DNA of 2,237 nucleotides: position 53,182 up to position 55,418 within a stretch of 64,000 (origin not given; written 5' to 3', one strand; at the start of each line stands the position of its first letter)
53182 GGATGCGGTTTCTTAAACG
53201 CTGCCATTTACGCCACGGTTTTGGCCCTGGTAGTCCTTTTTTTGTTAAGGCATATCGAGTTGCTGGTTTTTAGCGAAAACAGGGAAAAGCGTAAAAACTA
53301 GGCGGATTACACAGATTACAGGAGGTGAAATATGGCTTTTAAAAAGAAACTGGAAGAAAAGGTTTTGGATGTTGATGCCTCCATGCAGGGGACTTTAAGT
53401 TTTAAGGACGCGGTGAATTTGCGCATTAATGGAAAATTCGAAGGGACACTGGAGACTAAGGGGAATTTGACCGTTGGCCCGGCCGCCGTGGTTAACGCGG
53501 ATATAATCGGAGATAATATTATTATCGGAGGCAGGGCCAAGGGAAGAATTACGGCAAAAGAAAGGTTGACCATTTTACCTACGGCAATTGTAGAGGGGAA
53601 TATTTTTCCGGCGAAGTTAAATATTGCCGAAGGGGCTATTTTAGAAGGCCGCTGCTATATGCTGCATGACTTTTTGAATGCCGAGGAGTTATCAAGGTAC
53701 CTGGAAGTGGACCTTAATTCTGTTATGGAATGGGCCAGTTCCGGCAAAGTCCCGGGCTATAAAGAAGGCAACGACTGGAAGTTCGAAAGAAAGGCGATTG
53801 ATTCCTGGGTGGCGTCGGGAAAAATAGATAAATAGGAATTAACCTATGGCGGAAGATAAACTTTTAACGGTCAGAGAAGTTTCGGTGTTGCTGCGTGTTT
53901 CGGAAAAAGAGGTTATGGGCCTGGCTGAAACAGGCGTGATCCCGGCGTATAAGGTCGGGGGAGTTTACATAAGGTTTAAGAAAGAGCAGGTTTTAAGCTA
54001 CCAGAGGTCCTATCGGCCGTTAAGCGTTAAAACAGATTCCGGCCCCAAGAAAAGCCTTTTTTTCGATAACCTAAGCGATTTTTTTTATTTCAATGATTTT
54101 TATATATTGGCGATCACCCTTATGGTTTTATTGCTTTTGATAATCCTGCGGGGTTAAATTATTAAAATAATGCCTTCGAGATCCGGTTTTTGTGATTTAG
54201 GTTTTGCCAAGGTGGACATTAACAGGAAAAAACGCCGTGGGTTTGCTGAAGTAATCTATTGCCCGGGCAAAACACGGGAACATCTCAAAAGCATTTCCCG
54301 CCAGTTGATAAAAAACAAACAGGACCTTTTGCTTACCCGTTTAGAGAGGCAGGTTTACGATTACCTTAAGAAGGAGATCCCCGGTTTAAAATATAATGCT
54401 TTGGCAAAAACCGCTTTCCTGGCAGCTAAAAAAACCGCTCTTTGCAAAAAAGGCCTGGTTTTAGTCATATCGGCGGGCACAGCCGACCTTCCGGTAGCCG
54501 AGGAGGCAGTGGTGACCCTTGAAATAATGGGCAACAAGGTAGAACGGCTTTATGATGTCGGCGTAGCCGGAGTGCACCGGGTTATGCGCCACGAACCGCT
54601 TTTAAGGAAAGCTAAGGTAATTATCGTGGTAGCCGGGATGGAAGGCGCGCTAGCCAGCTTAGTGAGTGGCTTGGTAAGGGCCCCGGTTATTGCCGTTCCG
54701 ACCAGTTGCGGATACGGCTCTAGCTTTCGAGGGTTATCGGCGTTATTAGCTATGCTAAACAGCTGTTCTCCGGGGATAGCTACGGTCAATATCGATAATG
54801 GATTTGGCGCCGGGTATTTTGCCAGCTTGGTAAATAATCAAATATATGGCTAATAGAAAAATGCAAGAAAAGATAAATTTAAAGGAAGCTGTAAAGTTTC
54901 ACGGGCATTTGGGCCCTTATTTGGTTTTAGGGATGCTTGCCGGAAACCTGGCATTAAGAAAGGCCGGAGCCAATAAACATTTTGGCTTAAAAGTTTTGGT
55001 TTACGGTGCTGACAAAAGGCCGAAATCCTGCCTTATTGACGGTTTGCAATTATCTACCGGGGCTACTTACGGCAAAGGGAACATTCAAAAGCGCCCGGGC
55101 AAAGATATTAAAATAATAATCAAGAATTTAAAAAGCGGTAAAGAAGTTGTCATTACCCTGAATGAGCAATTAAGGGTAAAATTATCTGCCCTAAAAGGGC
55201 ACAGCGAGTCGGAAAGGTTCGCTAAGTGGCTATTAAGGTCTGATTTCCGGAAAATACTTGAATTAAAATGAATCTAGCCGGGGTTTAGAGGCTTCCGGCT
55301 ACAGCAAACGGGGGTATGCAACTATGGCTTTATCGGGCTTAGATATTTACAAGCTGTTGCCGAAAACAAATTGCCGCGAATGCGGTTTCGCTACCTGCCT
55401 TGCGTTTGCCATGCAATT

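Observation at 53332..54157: Bactofilin fused to an excisionase-type HTH DNA-binding domain, followed by a membrane-anchored HTH_17 protein: possible DNA-tethering cytoskeletal pair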

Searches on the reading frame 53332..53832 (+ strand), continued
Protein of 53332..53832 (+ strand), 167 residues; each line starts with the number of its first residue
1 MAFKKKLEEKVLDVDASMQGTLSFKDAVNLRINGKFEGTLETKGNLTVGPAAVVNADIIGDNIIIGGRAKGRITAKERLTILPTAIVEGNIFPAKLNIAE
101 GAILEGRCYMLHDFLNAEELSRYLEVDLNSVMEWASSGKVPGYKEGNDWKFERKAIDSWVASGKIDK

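Call 64: search_protein_families(library=phrogs, proteins=[window:53332-53832:+], max_evalue=0.001)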
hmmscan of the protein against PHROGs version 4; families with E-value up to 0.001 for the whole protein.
window:53332-53832:+ (167 aa): 1 family
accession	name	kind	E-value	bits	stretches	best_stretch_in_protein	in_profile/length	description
phrog_66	-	integration and excision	0.00053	20.8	1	110-163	89-143/412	excisionase and transcriptional regulator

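Call 69: search_dna_similar(query=window:53332-53832:+, collection=plasmids, mode=protein, max_rows=8)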
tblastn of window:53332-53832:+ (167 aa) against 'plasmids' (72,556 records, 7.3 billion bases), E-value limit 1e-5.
Records with a match: 2; places in all: 2; records where one place covers at least 80% of the query: 1.
Best place of each record, by identity: <60% 2.
By first word of the organism name: Leptospira 1; Paenibacillus 1.
By predicted mobility (MOB-suite, as given by PLSDB): non-mobilizable 2.
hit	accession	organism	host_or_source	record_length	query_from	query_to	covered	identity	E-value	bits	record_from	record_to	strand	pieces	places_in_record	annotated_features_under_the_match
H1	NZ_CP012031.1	Leptospira borgpetersenii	Rattus,animal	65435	29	166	83%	33.8%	2e-7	56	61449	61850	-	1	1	polymer-forming cytoskeletal protein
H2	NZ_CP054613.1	Paenibacillus cellulosilyticus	cell culture,soil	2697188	30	110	49%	37.0%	7e-6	52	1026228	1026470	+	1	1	none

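Call 70: search_dna_similar(query=window:53332-53832:+, collection=phages, mode=protein, max_rows=8)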
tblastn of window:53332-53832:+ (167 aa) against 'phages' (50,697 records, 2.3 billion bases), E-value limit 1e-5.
No match.

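Call 71: get_annotated_region(hit=H1, flank=4000)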
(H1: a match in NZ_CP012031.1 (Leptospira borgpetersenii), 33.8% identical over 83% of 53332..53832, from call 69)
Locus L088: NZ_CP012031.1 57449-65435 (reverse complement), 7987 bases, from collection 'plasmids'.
description: Leptospira borgpetersenii serovar Ballum strain 56604 plasmid lbp1, complete sequence
organism: Leptospira borgpetersenii (NCBI taxid 280505)
taxonomy: Bacteria; Spirochaetota; Spirochaetia; Leptospirales; Leptospiraceae; Leptospira; Leptospira borgpetersenii
host: -; source: Rattus,animal; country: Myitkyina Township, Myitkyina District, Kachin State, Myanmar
typing (MOB-suite, as given by PLSDB): non-mobilizable
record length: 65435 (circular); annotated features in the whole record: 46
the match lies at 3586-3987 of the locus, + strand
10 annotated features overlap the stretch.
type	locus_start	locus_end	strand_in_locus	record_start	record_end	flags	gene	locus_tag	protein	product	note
CDS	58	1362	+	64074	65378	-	-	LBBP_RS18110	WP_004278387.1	hypothetical protein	-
CDS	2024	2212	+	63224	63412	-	-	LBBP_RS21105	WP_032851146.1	hypothetical protein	-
CDS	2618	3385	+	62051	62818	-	-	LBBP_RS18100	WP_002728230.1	hypothetical protein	-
CDS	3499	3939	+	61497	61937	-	-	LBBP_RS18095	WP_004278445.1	polymer-forming cytoskeletal protein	-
CDS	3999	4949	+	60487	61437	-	-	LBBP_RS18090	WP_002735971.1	4-hydroxythreonine-4-phosphate dehydrogenase PdxA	-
CDS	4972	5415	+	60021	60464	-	-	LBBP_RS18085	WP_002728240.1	hypothetical protein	-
CDS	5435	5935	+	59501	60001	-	-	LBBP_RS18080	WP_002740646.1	tetratricopeptide repeat protein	-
CDS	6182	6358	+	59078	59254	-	-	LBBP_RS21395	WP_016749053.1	hypothetical protein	-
CDS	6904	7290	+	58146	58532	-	-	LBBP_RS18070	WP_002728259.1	hypothetical protein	-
CDS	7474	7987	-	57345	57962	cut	tmk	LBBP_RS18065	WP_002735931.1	dTMP kinase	GO:0015949 - nucleobase-containing small molecule interconversion [Evidence IEA]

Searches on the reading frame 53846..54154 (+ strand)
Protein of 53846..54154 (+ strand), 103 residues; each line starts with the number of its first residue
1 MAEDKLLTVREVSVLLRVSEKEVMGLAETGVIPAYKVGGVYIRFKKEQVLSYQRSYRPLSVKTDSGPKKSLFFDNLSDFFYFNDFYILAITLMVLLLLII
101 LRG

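Call 3: search_protein_families(library=pfam, proteins=[window:53846-54154:+], max_evalue=1)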
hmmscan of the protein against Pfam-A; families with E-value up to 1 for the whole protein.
window:53846-54154:+ (103 aa): 2 families
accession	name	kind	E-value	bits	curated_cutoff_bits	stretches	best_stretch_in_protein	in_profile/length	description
PF12728.13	HTH_17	-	4.8e-10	40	27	1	6-56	1-50/51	Helix-turn-helix domain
PF13591.12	MerR_2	-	0.039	14.2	29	1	7-57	1-50/84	MerR HTH family regulatory protein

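Call 4: search_protein_families(library=ncbifam, proteins=[window:53846-54154:+], max_evalue=1)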
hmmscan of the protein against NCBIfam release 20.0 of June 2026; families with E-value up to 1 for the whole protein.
window:53846-54154:+ (103 aa): 4 families
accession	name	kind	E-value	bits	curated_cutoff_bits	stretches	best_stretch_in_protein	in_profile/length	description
NF047737.1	antiphage_MADS1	equivalog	2.9e-09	37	80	1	4-49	1-45/49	methylation-associated defense system helix-turn-helix domain-containing protein MAD1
TIGR01764.1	excise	domain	1e-08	35.4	28.8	1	6-52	1-46/49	excisionase family DNA-binding protein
NF033787.1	HTH_BldC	subfamily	0.0025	17.6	77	1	5-50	1-46/49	BldC family transcriptional regulator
NF040990.2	MamR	equivalog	0.037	14.3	100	1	4-41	41-78/91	magnetosome protein MamR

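Call 23: search_solved_structures(query=window:53846-54154:+, max_evalue=1, show_alignments=2)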
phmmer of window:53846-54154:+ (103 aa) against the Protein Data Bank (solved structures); distinct sequences matched with E-value up to 1: 1.
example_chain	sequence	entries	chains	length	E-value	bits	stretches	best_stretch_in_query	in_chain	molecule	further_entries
6amk_A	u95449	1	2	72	0.25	15.1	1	2-51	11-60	Putative DNA-binding protein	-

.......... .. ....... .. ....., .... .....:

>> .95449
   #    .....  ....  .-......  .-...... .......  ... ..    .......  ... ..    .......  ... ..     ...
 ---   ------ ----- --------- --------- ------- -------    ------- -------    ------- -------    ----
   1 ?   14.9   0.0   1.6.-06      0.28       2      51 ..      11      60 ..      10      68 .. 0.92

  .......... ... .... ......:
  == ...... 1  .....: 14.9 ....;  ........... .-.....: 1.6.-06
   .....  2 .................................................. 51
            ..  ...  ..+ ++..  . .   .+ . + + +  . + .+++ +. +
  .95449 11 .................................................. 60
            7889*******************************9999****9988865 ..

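Call 26: find_homologous_proteins(query=window:53846-54154:+)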
Query window:53846-54154:+ (103 aa): 494 proteins with E <= 0.001 among 498 candidates; the best 120 are listed.
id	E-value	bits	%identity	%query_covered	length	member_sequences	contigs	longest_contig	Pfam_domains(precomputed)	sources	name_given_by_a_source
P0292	4.7e-58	211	100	100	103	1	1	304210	PF12728.14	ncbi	ncbi:MAG: helix-turn-helix domain-containing protein [Candidatus Omnitrophota bacterium]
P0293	1.5e-42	162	78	100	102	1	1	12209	PF12728.14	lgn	-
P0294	4.7e-40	154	75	100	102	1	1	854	PF12728.14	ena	-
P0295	7.7e-40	153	76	100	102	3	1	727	PF12728.14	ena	-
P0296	6.2e-39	150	74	100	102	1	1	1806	PF12728.14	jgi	-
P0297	1.0e-38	149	74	86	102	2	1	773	PF12728.14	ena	-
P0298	1.7e-38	149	71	100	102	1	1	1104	PF12728.14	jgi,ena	-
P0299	3.4e-38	148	72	100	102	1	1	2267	PF12728.14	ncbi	-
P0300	9.8e-38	146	70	100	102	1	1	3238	PF12728.14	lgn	-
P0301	3.1e-37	145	70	100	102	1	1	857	PF12728.14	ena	-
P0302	4.1e-37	144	71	100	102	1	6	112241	PF12728.14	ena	-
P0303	6.7e-37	143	68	100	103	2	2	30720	PF12728.14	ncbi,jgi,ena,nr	ncbi:MAG: helix-turn-helix domain-containing protein [Candidatus Omnitrophica bacterium]|jgi:excisio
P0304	8.1e-37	143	70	100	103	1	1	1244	PF12728.14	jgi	jgi:excisionase family DNA binding protein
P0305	2.3e-36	142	70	100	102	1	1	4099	PF12728.14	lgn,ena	-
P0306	2.6e-36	142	68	100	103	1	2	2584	PF12728.14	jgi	jgi:excisionase family DNA binding protein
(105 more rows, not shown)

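Call 59: predict_structure(alignment_id=A2)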
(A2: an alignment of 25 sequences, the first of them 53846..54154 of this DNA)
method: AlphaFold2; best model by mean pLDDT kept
length: 103 residues; sequences in the alignment: 25
mean_pLDDT: 73.6   pTM: 0.43
mean pLDDT of the five models: 73.6, 69.1, 69.0, 68.0, 64.4
residues with pLDDT >= 90: 10; 70-90: 58; 50-70: 22; < 50: 13
segments of 3 or more residues with pLDDT < 50: 59-69
pLDDT, mean of each block of 10 residues (from residue 1): 70 82 82 78 82 66 42 61 76 94 82
secondary structure, 60 per line:
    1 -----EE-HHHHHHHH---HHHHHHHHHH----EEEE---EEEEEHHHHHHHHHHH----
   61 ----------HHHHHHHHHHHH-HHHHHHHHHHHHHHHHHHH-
elements in order: H9-16 H20-29 E34-37 E41-45 H46-56 H71-82 H84-102

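Call 63: search_protein_families(library=padloc, proteins=[window:53846-54154:+], max_evalue=0.01)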
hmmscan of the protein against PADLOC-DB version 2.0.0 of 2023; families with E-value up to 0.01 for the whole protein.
window:53846-54154:+ (103 aa): 1 family
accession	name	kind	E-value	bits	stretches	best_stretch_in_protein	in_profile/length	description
PDLC04133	mad1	-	0.00031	19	1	4-49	3-47/60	mads_1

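Call 64: search_protein_families(library=phrogs, proteins=[window:53846-54154:+], max_evalue=0.001)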
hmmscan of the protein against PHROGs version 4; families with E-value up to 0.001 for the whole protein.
window:53846-54154:+ (103 aa): 4 families
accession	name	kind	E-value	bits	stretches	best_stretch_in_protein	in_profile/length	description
phrog_6401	-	DNA, RNA and nucleotide metabolism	1.6e-05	25.7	1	2-56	5-59/64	DNA binding protein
phrog_15534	-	DNA, RNA and nucleotide metabolism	3.4e-05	25.3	1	2-54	39-89/93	HTH DNA binding protein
phrog_2907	-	integration and excision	0.00012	23.4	1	2-63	2-68/117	excisionase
phrog_66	-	integration and excision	0.00027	21.7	1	2-55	89-142/412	excisionase and transcriptional regulator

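Call 68: fold_search(model_id=the predicted structure, library=pdb)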
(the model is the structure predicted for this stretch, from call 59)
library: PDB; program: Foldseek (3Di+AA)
matches with E <= 10: 830; with E <= 0.001: 0
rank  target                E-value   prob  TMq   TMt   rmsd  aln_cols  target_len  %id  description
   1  6ama_Y                2.1e-03  1.00  0.45  0.79   1.4        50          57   28  Structure of S. coelicolor/S. venezuelae BldC-smeA-ssfA complex to 3.09 Angstrom (released 2018-03-28)
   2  6amk_A                2.8e-03  1.00  0.46  0.87   1.1        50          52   28  Structure of Streptomyces venezuelae BldC-whiI opt complex (released 2018-03-28)
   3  6amk_B                3.9e-03  1.00  0.46  0.89   1.1        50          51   28  Structure of Streptomyces venezuelae BldC-whiI opt complex (released 2018-03-28)
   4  6ama_A                4.1e-03  1.00  0.44  0.81   1.0        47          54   30  Structure of S. coelicolor/S. venezuelae BldC-smeA-ssfA complex to 3.09 Angstrom (released 2018-03-28)
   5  4j2n_A                4.1e-03  1.00  0.46  0.84   1.4        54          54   24  Crystal Structure of mycobacteriophage Pukovnik Xis (released 2013-10-23)
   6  6ama_B                6.2e-03  1.00  0.47  0.84   2.3        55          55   27  Structure of S. coelicolor/S. venezuelae BldC-smeA-ssfA complex to 3.09 Angstrom (released 2018-03-28)
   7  4j2n_C                7.1e-03  1.00  0.46  0.81   1.4        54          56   24  Crystal Structure of mycobacteriophage Pukovnik Xis (released 2013-10-23)
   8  6ama_H                7.6e-03  1.00  0.44  0.80   0.9        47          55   30  Structure of S. coelicolor/S. venezuelae BldC-smeA-ssfA complex to 3.09 Angstrom (released 2018-03-28)
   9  6ama_P                9.3e-03  1.00  0.45  0.79   1.1        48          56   29  Structure of S. coelicolor/S. venezuelae BldC-smeA-ssfA complex to 3.09 Angstrom (released 2018-03-28)
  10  9gs9_I                1.6e-02  1.00  0.44  0.12   6.4        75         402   21  Tn7016 PseCAST QCascade (released 2024-10-16)
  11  5i44_B                1.9e-02  1.00  0.42  0.61   1.7        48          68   23  Structure of RacA-DNA complex; P21 form (released 2016-05-04)
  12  9gs9_J                1.9e-02  1.00  0.43  0.12   6.5        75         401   23  Tn7016 PseCAST QCascade (released 2024-10-16)
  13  5i44_I                2.4e-02  1.00  0.44  0.66   4.5        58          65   22  Structure of RacA-DNA complex; P21 form (released 2016-05-04)
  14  5i44_K                2.7e-02  1.00  0.43  0.64   1.9        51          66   22  Structure of RacA-DNA complex; P21 form (released 2016-05-04)
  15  5i44_A                3.8e-02  1.00  0.43  0.63   1.9        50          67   22  Structure of RacA-DNA complex; P21 form (released 2016-05-04)
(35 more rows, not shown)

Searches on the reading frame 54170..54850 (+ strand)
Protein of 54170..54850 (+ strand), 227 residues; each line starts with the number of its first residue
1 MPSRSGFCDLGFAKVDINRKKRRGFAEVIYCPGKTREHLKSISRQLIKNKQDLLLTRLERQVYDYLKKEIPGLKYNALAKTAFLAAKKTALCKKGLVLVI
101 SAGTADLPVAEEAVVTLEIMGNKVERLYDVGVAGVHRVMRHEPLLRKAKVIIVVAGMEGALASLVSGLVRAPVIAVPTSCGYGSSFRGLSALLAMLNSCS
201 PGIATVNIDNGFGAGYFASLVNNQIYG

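Call 3: search_protein_families(library=pfam, proteins=[window:54170-54850:+], max_evalue=1)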
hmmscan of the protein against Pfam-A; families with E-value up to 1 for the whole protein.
window:54170-54850:+ (227 aa): 2 families
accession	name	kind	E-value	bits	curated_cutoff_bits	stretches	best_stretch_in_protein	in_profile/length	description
PF00731.26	AIRC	-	7.3e-15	55.2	30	1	97-219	2-124/148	AIR carboxylase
PF00465.25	Fe-ADH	-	0.12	12.4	31.3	1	148-190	96-141/168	Iron-containing alcohol dehydrogenase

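Call 4: search_protein_families(library=ncbifam, proteins=[window:54170-54850:+], max_evalue=1)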
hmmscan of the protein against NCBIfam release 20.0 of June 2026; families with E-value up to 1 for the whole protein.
window:54170-54850:+ (227 aa): 3 families
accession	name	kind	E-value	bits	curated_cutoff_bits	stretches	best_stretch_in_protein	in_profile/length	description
NF033503.1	LarB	equivalog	2.1e-85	285.7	175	1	15-223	1-208/209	nickel pincer cofactor biosynthesis protein LarB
TIGR01162.1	purE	equivalog_domain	1.2e-09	37.8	149.6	1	97-219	1-123/156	5-(carboxyamino)imidazole ribonucleotide mutase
NF051882.1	OxRespNegRegFixT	equivalog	0.1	12.6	150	1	76-145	37-103/115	oxygen-responsive sensory/signaling system negative regulator FixT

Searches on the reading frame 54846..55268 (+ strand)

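Call 3: search_protein_families(library=pfam, proteins=[window:54846-55268:+], max_evalue=1)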
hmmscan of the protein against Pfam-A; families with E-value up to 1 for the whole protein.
window:54846-55268:+ (141 aa): 3 families
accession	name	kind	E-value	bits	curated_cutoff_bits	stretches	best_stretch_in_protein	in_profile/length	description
PF02663.19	FmdE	-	1.2e-18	67.9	22.9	1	18-122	1-107/133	FmdE, Molybdenum formylmethanofuran dehydrogenase operon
PF07887.16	Calmodulin_bind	-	0.05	14.1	25.5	1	74-128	13-67/147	Calmodulin binding protein-like N-terminal domain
PF06674.16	DUF1176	-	0.29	11.1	34.8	1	38-114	37-115/322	Protein of unknown function (DUF1176)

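Call 4: search_protein_families(library=ncbifam, proteins=[window:54846-55268:+], max_evalue=1)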
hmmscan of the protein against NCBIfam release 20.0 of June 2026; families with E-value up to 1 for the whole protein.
window:54846-55268:+ (141 aa): 0 families
